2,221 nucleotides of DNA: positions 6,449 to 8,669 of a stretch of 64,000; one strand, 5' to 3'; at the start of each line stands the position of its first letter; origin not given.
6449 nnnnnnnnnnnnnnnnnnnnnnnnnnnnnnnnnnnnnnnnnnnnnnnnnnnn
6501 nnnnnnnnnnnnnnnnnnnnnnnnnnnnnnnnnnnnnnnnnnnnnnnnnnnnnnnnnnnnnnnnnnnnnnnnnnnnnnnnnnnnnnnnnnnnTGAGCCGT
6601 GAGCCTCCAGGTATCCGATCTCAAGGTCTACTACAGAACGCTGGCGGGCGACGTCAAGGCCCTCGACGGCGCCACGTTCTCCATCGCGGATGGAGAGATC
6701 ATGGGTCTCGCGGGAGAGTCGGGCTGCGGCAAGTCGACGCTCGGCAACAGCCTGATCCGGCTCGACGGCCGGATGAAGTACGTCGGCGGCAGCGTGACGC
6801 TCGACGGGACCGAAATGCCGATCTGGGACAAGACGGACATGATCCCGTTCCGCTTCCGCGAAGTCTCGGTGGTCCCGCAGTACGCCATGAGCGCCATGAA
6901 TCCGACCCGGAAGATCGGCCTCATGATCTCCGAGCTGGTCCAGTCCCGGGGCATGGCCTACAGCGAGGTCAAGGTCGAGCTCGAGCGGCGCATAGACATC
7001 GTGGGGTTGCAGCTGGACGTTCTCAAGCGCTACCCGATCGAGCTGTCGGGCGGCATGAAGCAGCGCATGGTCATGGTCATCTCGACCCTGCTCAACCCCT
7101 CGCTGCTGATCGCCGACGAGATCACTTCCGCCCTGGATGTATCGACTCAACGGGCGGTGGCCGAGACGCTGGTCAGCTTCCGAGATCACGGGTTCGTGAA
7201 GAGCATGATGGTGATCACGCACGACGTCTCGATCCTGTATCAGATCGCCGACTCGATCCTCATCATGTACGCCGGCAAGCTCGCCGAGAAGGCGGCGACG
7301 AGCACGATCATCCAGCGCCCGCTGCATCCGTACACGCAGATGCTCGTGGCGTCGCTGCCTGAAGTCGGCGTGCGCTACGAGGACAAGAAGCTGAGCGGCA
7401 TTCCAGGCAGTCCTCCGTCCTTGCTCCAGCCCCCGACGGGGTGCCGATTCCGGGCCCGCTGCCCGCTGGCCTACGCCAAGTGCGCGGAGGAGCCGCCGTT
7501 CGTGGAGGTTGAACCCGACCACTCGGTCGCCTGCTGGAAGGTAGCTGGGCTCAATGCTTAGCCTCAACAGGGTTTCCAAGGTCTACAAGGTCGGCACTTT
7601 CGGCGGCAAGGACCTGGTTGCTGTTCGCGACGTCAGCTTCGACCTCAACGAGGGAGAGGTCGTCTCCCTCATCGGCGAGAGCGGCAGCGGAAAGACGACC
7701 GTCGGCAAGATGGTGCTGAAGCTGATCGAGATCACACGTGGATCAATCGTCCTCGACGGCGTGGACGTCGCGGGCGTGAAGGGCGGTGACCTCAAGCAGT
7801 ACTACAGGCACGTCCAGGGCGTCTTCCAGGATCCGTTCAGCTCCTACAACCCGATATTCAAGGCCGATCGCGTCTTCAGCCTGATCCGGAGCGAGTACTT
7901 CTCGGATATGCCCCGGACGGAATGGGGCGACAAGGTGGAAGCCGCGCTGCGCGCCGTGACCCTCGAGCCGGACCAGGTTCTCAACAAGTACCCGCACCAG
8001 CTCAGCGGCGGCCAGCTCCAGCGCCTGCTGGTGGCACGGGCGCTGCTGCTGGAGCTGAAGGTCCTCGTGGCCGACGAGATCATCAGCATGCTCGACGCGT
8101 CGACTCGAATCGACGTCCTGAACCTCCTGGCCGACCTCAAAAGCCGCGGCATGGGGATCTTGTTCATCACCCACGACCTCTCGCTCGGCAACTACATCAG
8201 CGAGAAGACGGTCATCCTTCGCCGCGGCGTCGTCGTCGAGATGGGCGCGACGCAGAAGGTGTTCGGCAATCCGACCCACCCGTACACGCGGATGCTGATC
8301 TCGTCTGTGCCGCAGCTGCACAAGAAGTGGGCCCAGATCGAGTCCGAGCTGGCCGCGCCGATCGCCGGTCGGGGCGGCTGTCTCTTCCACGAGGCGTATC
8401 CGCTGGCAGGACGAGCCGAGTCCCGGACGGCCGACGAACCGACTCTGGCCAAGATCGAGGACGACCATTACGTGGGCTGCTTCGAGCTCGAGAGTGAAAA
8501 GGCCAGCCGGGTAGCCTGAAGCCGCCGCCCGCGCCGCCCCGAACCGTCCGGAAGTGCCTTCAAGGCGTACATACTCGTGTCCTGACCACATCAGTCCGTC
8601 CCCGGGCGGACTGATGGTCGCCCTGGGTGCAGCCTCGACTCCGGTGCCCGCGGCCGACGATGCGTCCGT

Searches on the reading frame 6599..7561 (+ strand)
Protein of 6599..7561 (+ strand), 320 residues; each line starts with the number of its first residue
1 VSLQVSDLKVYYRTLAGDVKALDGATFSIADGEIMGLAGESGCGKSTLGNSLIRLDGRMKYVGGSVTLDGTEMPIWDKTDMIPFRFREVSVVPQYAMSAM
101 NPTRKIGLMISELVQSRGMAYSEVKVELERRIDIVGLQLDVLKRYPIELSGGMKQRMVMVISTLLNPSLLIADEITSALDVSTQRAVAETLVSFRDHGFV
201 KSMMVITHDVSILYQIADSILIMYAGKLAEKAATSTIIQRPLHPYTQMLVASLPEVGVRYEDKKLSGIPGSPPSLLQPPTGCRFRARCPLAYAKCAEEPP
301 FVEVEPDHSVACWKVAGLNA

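Call 83: search_protein_families(library=pfam, proteins=[window:6599-7561:+], max_evalue=0.00001)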
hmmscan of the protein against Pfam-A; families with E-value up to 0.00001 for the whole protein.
window:6599-7561:+ (320 aa): 2 families
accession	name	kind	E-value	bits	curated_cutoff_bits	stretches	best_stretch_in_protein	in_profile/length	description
PF08352.17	oligo_HPY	-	2.3e-19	70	27.1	1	230-295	2-65/65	Oligopeptide/dipeptide transporter, C-terminal region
PF00005.33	ABC_tran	-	2.8e-19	70.5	25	1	22-177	1-137/137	ABC transporter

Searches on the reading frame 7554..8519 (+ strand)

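Call 83: search_protein_families(library=pfam, proteins=[window:7554-8519:+], max_evalue=0.00001)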
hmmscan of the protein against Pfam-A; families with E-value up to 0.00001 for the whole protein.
window:7554-8519:+ (321 aa): 3 families
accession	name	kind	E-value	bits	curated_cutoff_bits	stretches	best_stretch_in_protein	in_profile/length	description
PF00005.33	ABC_tran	-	5e-26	92.4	25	1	25-176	2-135/137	ABC transporter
PF08352.17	oligo_HPY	-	1.5e-13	51.4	27.1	1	228-280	1-56/65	Oligopeptide/dipeptide transporter, C-terminal region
PF13401.12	AAA_22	-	8.8e-06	26.5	27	0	36-202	7-118/130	AAA domain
